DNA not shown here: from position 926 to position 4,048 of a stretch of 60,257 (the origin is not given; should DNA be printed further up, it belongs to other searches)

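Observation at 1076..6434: Operon coupling a nuclease/N6A-MTase/TRD fusion to a PHP-domain SMC-like ABC ATPase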

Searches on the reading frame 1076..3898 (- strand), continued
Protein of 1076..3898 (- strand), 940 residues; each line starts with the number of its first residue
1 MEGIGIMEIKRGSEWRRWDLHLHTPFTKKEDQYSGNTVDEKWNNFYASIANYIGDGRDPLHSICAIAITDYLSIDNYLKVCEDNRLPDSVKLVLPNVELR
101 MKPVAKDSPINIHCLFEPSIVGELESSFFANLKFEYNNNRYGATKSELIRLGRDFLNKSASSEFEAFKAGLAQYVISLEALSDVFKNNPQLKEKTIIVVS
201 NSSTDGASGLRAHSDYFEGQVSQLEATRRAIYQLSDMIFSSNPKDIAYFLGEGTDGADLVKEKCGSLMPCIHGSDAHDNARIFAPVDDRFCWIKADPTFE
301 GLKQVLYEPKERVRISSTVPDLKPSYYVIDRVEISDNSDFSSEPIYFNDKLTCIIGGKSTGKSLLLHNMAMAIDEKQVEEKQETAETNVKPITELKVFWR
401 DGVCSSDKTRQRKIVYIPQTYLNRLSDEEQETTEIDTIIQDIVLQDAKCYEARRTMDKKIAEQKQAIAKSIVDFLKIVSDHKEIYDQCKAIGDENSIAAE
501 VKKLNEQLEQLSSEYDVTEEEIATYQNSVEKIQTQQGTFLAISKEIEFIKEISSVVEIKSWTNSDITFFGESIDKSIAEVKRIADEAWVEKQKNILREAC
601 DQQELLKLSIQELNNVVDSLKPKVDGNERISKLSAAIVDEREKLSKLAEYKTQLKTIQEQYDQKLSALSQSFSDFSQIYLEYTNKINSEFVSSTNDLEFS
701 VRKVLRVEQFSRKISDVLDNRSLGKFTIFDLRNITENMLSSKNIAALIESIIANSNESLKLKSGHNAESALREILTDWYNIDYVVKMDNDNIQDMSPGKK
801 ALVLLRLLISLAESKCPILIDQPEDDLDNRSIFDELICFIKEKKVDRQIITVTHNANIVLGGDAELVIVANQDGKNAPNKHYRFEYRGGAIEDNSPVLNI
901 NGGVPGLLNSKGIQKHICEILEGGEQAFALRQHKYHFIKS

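Call 83: find_encoding_contigs(protein=P0001, flank=10000, max_places=6)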
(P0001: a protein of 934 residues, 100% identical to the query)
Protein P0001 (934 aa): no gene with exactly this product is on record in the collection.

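Call 100: find_encoding_contigs(protein=P0008, flank=6000, max_places=3)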
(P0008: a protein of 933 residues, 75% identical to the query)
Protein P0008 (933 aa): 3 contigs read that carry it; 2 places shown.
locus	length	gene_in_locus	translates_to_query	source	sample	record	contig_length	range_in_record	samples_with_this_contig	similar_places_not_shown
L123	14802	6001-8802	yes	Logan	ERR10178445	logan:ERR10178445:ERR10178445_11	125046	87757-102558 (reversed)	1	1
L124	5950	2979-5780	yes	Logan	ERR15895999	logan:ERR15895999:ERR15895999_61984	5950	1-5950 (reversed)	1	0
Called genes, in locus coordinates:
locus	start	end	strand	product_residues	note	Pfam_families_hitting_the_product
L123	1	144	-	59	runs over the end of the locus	-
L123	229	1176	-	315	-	PF01076:Mob_Pre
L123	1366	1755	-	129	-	PF06970:RepA_N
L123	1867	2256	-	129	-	PF14194:Cys_rich_VLP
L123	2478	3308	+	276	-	PF01381:HTH_3, PF12844:HTH_19, PF13443:HTH_26, PF13560:HTH_31 (weak)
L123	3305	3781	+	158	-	PF03852:Vsr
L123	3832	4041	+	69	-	PF13443:HTH_26 (weak)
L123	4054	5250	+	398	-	PF00145:DNA_methylase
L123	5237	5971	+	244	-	PF14511:RE_EcoO109I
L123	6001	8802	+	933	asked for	PF02463:SMC_N (faint)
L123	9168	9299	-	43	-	PF12116:SpoIIID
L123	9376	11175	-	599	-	PF06506:PrpR_N, PF00158:Sigma54_activat, PF14532:Sigma54_activ_2 (weak), PF25601:AAA_lid_14, PF02954:HTH_8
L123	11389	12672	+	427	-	PF07005:SBD_N, PF17042:NBD_C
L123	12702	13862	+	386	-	PF13088:BNR_2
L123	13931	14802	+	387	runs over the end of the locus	PF00465:Fe-ADH, PF13685:Fe-ADH_2, PF25137:ADH_Fe_C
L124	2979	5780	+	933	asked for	PF02463:SMC_N (faint)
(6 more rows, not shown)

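Call 101: find_encoding_contigs(protein=P0022, flank=6000, max_places=4)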
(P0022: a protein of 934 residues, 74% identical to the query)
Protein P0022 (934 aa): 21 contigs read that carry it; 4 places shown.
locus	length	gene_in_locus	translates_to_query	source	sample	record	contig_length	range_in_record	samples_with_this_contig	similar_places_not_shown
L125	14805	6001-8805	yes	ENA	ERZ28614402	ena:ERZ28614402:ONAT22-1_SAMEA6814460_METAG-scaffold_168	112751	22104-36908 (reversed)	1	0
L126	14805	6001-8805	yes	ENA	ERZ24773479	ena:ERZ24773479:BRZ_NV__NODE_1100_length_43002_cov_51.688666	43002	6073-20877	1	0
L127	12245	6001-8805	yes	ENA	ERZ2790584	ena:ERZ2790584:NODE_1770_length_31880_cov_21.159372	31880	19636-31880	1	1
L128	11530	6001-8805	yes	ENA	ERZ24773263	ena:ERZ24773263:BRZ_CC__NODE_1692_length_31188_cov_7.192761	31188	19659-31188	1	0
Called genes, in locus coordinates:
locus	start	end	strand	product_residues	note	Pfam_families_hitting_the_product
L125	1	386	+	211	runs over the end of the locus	-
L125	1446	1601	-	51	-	-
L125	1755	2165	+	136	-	PF24963:DUF7768 (weak)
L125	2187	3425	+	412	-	PF03486:HI0933_like (faint), PF07992:Pyr_redox_2 (faint), PF13738:Pyr_redox_3 (faint)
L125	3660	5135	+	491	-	PF01048:PNP_UDP_1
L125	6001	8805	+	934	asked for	-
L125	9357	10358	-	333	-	-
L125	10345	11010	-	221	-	PF19595:DUF6100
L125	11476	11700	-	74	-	-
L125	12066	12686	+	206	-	PF15731:MqsA_antitoxin (weak), PF13560:HTH_31, PF01381:HTH_3, PF12844:HTH_19, PF13443:HTH_26 (faint)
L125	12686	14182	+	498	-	PF00239:Resolvase, PF07508:Recombinase, PF13408:Zn_ribbon_recom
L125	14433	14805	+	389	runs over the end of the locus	PF13102:Phage_int_SAM_5 (weak), PF14659:Phage_int_SAM_3, PF00589:Phage_integrase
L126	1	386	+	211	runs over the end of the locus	-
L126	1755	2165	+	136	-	PF24963:DUF7768 (weak)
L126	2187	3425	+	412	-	PF03486:HI0933_like (faint), PF07992:Pyr_redox_2 (faint), PF13738:Pyr_redox_3 (faint)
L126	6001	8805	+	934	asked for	-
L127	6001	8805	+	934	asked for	-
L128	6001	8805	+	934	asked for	-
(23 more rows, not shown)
